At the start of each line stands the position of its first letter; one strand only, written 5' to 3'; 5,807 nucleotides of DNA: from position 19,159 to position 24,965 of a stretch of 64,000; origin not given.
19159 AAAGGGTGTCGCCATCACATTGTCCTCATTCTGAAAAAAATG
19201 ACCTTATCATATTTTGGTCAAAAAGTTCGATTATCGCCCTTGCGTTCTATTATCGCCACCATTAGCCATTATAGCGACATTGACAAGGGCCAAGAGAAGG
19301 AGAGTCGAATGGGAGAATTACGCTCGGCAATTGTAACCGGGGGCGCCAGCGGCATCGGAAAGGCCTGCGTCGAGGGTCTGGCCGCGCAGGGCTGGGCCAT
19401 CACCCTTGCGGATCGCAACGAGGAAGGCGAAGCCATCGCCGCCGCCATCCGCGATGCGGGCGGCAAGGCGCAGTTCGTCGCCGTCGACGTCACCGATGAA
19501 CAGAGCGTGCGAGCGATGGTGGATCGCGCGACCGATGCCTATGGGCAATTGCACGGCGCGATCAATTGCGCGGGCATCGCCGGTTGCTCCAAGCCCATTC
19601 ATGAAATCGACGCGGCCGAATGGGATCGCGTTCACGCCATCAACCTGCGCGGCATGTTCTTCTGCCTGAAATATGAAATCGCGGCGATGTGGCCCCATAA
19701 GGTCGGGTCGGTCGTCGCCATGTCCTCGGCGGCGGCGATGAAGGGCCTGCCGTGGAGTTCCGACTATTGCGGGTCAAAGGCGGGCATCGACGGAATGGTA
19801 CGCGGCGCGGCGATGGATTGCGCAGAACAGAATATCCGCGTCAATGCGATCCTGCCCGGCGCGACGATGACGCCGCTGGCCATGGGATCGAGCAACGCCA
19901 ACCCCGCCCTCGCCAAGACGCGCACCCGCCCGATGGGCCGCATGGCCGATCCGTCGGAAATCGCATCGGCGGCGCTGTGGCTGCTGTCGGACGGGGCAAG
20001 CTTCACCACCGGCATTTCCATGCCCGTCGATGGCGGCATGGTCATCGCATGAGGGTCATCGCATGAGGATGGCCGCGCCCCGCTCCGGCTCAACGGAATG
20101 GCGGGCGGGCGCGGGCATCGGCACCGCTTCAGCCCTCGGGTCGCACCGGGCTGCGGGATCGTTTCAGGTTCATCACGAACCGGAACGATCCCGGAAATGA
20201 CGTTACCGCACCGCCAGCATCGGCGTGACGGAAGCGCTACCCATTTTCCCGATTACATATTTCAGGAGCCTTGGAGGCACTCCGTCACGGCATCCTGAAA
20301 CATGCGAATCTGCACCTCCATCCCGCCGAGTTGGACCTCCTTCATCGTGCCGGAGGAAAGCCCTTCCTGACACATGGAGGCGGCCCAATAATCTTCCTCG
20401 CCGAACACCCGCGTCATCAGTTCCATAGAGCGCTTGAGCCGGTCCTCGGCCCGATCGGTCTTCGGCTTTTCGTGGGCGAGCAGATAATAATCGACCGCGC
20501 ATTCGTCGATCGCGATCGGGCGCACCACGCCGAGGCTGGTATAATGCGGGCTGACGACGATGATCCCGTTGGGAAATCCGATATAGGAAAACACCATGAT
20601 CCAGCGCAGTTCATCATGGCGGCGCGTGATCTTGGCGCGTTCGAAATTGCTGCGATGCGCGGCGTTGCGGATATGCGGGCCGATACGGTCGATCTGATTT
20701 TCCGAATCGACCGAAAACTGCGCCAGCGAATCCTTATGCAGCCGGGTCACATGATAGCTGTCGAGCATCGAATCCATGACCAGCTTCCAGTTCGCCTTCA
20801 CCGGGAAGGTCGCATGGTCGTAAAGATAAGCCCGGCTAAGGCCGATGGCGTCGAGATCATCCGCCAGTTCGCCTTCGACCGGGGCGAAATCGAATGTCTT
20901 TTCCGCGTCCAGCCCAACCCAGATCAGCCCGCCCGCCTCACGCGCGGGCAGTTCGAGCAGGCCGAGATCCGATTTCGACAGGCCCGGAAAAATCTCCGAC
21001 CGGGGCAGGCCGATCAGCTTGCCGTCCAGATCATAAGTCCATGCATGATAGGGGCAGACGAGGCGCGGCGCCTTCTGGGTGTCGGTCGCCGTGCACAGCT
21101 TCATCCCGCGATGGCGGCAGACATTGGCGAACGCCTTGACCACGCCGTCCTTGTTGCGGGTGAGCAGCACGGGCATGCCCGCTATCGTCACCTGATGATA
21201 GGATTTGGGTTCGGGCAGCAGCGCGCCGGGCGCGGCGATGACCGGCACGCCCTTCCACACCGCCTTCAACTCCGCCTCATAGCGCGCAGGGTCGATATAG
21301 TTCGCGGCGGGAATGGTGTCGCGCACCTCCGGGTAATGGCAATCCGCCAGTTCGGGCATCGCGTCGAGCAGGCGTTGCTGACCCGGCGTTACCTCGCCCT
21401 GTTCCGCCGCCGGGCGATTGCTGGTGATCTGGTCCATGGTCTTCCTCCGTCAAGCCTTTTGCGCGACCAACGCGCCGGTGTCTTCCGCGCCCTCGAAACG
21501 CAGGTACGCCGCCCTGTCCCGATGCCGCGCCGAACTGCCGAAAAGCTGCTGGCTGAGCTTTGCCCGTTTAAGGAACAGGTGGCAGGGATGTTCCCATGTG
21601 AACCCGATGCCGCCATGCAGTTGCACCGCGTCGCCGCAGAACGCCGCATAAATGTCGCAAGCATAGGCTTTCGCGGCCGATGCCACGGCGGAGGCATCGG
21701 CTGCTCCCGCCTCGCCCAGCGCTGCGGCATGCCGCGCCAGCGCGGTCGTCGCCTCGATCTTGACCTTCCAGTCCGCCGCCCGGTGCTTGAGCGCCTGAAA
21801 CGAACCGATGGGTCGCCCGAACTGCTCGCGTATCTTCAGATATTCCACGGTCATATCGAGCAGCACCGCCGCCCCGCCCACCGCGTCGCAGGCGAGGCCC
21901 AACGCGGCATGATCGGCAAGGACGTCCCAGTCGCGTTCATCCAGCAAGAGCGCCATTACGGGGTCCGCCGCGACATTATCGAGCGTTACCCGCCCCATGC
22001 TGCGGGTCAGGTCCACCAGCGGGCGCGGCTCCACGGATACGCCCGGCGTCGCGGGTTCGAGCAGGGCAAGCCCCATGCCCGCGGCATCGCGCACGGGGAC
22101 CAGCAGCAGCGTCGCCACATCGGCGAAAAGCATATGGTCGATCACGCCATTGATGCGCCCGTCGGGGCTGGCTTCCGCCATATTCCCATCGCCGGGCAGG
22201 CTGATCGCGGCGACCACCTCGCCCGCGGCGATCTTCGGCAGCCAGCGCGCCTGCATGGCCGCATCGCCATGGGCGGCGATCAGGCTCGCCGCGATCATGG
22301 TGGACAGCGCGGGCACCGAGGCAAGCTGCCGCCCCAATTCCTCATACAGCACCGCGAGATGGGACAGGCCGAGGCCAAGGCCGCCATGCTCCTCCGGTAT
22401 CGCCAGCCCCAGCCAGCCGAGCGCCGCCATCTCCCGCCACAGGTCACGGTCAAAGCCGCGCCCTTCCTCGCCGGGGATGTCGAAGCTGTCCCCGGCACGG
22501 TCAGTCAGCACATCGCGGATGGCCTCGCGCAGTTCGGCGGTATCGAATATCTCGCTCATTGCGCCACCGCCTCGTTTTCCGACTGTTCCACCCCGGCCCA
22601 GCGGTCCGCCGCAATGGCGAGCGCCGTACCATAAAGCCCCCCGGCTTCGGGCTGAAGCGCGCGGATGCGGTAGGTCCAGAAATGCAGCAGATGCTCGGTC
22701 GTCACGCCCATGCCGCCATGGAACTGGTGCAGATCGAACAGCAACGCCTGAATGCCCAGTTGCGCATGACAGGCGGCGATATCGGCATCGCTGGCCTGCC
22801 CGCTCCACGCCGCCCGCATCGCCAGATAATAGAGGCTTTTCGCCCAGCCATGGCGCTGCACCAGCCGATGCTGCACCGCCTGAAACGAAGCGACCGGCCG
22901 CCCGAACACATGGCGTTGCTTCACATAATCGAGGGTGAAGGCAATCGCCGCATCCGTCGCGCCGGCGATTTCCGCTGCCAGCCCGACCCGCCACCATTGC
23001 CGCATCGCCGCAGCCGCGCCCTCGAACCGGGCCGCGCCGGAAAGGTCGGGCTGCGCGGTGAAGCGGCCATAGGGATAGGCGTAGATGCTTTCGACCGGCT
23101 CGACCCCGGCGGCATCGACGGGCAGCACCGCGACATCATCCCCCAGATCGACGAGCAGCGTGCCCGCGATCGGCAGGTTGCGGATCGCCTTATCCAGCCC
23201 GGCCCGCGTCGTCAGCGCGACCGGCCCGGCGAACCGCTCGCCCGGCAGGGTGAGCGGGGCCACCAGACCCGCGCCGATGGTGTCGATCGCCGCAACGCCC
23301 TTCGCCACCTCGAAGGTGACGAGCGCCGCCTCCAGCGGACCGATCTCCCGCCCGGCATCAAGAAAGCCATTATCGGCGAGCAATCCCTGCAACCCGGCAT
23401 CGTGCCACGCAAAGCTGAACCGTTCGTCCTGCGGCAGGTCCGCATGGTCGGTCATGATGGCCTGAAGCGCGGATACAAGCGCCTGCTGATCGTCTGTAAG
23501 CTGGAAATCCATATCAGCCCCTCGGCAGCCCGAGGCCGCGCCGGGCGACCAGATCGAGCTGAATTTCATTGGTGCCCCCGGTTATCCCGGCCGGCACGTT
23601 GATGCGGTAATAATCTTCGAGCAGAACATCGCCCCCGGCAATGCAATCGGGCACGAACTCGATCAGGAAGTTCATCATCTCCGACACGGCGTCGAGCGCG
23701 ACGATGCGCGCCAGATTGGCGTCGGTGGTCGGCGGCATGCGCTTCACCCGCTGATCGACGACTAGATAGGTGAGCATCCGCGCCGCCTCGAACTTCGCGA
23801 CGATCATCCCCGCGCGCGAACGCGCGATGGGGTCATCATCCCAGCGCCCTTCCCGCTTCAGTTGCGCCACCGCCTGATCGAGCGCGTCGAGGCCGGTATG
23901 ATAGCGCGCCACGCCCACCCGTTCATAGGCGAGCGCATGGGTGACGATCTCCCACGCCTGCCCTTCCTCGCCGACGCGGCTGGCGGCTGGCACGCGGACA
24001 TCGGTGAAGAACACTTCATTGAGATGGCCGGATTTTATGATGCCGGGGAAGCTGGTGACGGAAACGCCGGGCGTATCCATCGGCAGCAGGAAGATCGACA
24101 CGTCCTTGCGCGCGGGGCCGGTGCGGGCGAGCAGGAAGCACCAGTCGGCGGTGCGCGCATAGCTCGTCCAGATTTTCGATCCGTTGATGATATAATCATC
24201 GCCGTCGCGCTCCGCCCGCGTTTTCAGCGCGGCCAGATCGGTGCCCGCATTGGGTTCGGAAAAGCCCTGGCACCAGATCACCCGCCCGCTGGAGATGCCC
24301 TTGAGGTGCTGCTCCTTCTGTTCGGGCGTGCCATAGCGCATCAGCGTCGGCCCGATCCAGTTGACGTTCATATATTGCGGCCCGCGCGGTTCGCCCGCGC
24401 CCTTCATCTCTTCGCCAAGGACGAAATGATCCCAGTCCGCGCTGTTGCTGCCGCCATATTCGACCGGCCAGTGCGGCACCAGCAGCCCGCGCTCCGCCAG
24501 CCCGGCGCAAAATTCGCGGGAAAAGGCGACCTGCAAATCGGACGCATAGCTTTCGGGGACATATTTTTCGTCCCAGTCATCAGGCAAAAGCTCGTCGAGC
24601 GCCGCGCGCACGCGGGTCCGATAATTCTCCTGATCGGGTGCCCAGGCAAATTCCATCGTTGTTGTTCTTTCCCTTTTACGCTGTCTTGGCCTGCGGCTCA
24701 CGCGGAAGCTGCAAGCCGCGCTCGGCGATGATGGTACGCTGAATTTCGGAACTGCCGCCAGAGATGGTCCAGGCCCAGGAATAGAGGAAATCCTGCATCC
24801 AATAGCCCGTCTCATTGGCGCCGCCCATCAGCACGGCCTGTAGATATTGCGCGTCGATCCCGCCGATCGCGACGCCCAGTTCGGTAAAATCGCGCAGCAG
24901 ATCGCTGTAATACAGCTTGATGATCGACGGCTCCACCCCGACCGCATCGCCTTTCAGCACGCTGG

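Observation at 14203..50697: A 15-bp PcaR/IclR-type box recurs as tandem pairs with an exact 19-bp offset across the promoters of the catabolic island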

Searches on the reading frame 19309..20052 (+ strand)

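Call 7: search_protein_families(library=pfam, proteins=[window:19309-20052:+])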
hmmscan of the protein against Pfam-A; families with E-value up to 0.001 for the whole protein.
window:19309-20052:+ (247 aa): 5 families
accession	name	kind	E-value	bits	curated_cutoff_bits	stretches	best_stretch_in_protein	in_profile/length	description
PF13561.12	adh_short_C2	-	4.2e-63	213.5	27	1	13-244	3-235/236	Enoyl-(Acyl carrier protein) reductase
PF00106.31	adh_short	-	1.6e-50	171.7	26.6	1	7-195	3-191/195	short chain dehydrogenase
PF08659.16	KR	-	3.2e-16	60.2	22.6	1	8-165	4-161/180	KR domain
PF23441.1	SDR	-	5.5e-08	32.9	27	1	9-244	12-255/258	SDR-like rossmann domain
PF01370.27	Epimerase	-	8e-06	25.9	20.9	1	8-91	2-75/240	NAD dependent epimerase/dehydratase family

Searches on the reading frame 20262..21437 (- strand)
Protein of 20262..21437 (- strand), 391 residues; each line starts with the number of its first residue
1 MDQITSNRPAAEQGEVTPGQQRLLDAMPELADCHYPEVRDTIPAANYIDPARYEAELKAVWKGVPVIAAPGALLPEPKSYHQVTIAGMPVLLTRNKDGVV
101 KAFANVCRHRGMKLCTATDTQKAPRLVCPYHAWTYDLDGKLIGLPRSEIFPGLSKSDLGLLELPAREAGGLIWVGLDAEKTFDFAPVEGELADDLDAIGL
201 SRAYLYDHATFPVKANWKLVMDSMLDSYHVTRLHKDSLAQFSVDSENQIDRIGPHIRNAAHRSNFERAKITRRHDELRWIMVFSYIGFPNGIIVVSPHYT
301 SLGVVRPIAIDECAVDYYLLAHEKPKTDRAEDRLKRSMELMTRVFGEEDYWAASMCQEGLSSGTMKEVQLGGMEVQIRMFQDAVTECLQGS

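Call 7: search_protein_families(library=pfam, proteins=[window:20262-21437:-])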
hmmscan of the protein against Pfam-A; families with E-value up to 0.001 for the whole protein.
window:20262-21437:- (391 aa): 2 families
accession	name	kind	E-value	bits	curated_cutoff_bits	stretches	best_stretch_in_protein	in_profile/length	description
PF00848.25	Ring_hydroxyl_A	-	1.2e-25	91.1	24.9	1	210-389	11-207/208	Ring hydroxylating alpha subunit (catalytic domain)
PF00355.32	Rieske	-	1.6e-17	63.6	20.3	1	75-147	12-81/88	Rieske [2Fe-2S] domain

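Call 26: search_protein_families(library=ncbifam, proteins=[window:20262-21437:-], max_evalue=0.00001)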
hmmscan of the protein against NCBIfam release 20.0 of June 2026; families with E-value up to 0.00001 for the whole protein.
window:20262-21437:- (391 aa): 6 families
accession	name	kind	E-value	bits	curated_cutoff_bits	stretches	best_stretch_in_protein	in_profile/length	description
NF058607.1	GlBtMonoOxGbcA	equivalog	1.4e-34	119.3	670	1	41-256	32-244/420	glycine betaine monooxygenase oxygenase subunit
NF042946.1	3PPDioc_HcaE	equivalog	2e-23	83.2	830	1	42-248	16-228/450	3-phenylpropionate/cinnamic acid dioxygenase subunit alpha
TIGR03229.1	benzo_1_2_benA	equivalog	3.2e-21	75.7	780.95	1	47-143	21-116/433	benzoate 1,2-dioxygenase large subunit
TIGR03228.1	anthran_1_2_A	equivalog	1.5e-18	66.8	671.9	1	46-240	20-219/438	anthranilate 1,2-dioxygenase large subunit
NF041684.1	ant_diox_AndAc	equivalog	1.9e-17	63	750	1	47-235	28-223/418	anthranilate 1,2-dioxygenase large subunit AndAc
NF052579.1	BetMthstMoxSdmAMthl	equivalog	4.1e-08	32.6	600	1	81-175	33-125/351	4beta-methylsterol monooxygenase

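Call 48: search_solved_structures(query=window:20262-21437:-, max_evalue=1e-10)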
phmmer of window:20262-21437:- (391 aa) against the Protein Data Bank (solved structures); distinct sequences matched with E-value up to 1e-10: 30.
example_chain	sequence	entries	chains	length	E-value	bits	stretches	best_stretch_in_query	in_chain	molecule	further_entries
3n0q_A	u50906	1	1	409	5e-27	98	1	43-236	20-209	Putative aromatic-ring hydroxylating dioxygenase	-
3vca_A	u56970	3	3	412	1.5e-26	96.5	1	47-246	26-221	Ring-hydroxylating dioxygenase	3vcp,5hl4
4qup_A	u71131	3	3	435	1.7e-26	96.3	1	47-246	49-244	Monoxygenase; demethylase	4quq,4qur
6y9c_A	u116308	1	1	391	2.7e-25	92.4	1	24-243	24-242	Carnitine monooxygenase oxygenase subunit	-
6y8j_A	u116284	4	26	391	3.6e-25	91.9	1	24-242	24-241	Carnitine monooxygenase oxygenase subunit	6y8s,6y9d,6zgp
1uli_A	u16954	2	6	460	4.3e-22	81.8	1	42-230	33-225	biphenyl dioxygenase large subunit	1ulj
8k0a_A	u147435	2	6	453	4.4e-20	75.2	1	45-253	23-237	3-phenylpropionate/cinnamic acid dioxygenase subunit alpha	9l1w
2b1x_A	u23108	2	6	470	6.9e-20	74.5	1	41-258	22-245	naphthalene dioxygenase large subunit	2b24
2bmo_A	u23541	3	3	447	4.5e-18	68.6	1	50-238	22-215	OXYGENASE-ALPHA NBDO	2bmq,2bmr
3en1_A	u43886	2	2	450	2e-17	66.4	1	41-230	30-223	Benzene 1,2-dioxygenase subunit alpha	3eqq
2xsh_A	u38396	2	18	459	3.9e-17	65.5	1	44-179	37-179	BIPHENYL DIOXYGENASE SUBUNIT ALPHA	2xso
5aeu_A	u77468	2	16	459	3.9e-17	65.5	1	44-179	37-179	BIPHENYL DIOXYGENASE SUBUNIT ALPHA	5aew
2xr8_A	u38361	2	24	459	3.9e-17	65.5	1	44-179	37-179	BIPHENYL DIOXYGENASE SUBUNIT ALPHA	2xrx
2yfi_A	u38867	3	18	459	3.9e-17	65.5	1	44-179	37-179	BIPHENYL DIOXYGENASE SUBUNIT ALPHA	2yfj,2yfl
9jp5_A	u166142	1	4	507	6e-17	64.9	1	39-236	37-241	Phthalate 3,4-dioxygenase alpha subunit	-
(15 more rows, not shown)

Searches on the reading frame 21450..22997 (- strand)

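Call 7: search_protein_families(library=pfam, proteins=[window:21450-22997:-])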
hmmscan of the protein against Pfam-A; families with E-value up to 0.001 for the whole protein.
window:21450-22997:- (515 aa): 3 families
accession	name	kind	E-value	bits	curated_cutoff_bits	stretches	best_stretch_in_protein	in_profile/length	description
PF00441.29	Acyl-CoA_dh_1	-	1e-27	97.5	22.4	1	362-496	12-145/150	Acyl-CoA dehydrogenase, C-terminal domain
PF02771.21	Acyl-CoA_dh_N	-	1.6e-23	83.6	22.9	1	154-260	5-113/113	Acyl-CoA dehydrogenase, N-terminal domain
PF08028.16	Acyl-CoA_dh_2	-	1.6e-08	35.3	22.7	1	367-471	2-115/134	Acyl-CoA dehydrogenase, C-terminal domain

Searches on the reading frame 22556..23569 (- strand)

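Call 7: search_protein_families(library=pfam, proteins=[window:22556-23569:-])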
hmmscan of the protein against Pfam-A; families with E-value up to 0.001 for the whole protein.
window:22556-23569:- (337 aa): 1 family
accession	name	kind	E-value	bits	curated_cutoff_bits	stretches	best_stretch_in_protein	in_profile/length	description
PF00441.29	Acyl-CoA_dh_1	-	3.2e-12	47.3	22.4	1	192-310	13-136/150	Acyl-CoA dehydrogenase, C-terminal domain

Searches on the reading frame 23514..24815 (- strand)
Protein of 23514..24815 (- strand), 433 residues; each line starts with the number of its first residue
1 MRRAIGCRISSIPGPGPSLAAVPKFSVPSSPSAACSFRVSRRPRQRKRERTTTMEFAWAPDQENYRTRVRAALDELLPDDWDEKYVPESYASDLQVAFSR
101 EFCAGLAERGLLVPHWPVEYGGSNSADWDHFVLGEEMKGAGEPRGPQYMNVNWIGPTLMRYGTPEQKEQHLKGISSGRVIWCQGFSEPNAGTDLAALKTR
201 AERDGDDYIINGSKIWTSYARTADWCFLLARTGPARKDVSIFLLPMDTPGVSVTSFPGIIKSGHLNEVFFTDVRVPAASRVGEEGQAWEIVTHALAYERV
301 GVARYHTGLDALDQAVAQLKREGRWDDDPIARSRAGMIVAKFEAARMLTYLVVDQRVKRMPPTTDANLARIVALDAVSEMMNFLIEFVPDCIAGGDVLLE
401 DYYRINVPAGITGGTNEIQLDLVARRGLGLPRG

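Call 7: search_protein_families(library=pfam, proteins=[window:23514-24815:-])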
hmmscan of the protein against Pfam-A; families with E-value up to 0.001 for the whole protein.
window:23514-24815:- (433 aa): 3 families
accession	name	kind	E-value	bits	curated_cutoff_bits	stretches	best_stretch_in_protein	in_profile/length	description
PF02770.24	Acyl-CoA_dh_M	-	1.7e-20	73.4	33.3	1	182-256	1-78/97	Acyl-CoA dehydrogenase, middle domain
PF02771.21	Acyl-CoA_dh_N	-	1.3e-12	48.5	22.9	1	61-177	3-112/113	Acyl-CoA dehydrogenase, N-terminal domain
PF00441.29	Acyl-CoA_dh_1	-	1.8e-11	44.8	22.4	1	288-427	4-149/150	Acyl-CoA dehydrogenase, C-terminal domain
